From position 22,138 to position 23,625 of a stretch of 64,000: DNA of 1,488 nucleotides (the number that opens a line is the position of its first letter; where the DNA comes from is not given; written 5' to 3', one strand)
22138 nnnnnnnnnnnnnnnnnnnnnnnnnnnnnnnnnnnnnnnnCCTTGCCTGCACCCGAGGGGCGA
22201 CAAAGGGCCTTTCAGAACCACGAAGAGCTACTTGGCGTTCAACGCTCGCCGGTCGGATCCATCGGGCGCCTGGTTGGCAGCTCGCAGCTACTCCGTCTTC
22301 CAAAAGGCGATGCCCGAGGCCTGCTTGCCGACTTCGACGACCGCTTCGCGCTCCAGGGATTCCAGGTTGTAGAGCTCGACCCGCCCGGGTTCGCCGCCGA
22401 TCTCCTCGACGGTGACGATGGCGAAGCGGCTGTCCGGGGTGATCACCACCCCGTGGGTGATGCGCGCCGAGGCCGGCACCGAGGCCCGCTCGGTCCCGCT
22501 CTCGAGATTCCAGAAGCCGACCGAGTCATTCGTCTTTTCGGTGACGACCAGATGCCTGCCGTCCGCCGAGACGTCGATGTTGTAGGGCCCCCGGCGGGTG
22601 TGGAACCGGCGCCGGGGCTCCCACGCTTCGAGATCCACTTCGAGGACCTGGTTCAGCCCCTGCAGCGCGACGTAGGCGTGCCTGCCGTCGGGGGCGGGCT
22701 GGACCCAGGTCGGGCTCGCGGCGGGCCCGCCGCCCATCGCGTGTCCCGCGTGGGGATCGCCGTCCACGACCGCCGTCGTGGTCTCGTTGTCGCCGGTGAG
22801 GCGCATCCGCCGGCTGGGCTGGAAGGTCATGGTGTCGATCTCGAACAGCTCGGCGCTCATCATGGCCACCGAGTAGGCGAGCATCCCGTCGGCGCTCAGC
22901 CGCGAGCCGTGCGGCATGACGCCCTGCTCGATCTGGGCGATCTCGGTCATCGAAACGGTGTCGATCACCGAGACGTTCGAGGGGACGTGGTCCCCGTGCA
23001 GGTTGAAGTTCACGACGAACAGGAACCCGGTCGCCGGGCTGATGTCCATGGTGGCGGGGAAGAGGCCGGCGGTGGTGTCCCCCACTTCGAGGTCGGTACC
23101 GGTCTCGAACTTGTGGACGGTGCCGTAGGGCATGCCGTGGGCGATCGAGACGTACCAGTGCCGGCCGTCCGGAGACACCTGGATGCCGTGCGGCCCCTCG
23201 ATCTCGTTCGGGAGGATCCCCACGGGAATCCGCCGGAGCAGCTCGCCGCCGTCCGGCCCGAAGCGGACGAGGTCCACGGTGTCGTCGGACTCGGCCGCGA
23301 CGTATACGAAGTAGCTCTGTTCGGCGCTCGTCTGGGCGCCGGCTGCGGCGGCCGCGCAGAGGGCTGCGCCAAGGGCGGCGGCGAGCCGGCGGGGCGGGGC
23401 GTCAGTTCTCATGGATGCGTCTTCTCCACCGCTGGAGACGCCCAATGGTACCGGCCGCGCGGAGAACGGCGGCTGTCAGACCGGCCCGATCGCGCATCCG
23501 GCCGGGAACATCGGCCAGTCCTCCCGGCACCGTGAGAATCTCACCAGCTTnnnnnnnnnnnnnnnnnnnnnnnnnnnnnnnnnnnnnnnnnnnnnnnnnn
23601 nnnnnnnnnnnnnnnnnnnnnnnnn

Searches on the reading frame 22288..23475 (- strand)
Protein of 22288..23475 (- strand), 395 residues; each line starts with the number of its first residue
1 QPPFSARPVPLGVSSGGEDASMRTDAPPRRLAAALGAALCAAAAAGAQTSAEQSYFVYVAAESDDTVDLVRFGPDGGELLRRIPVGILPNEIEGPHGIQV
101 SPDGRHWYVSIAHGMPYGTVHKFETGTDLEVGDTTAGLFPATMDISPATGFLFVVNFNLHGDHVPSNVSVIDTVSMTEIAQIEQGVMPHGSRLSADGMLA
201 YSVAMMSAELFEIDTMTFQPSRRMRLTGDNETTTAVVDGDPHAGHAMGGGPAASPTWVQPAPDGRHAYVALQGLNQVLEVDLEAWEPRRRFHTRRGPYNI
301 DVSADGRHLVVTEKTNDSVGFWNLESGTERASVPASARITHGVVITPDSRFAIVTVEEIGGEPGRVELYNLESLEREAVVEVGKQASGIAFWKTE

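Call 8: search_protein_families(library=pfam, proteins=[window:22288-23475:-], max_evalue=0.001)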
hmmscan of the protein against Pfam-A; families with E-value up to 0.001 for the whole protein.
window:22288-23475:- (395 aa): 3 families
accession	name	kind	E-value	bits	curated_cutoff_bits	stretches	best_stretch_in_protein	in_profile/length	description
PF10282.15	Lactonase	-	1.3e-08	34.9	21.7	1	54-156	202-309/344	Lactonase, 7-bladed beta-propeller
PF21783.3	YNCE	-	3.1e-06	27.2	27.1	0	261-316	250-305/339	YNCE-like beta-propeller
PF02239.22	Cytochrom_D1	-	0.00081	18.5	25.5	0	167-204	16-54/368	Cytochrome D1 heme domain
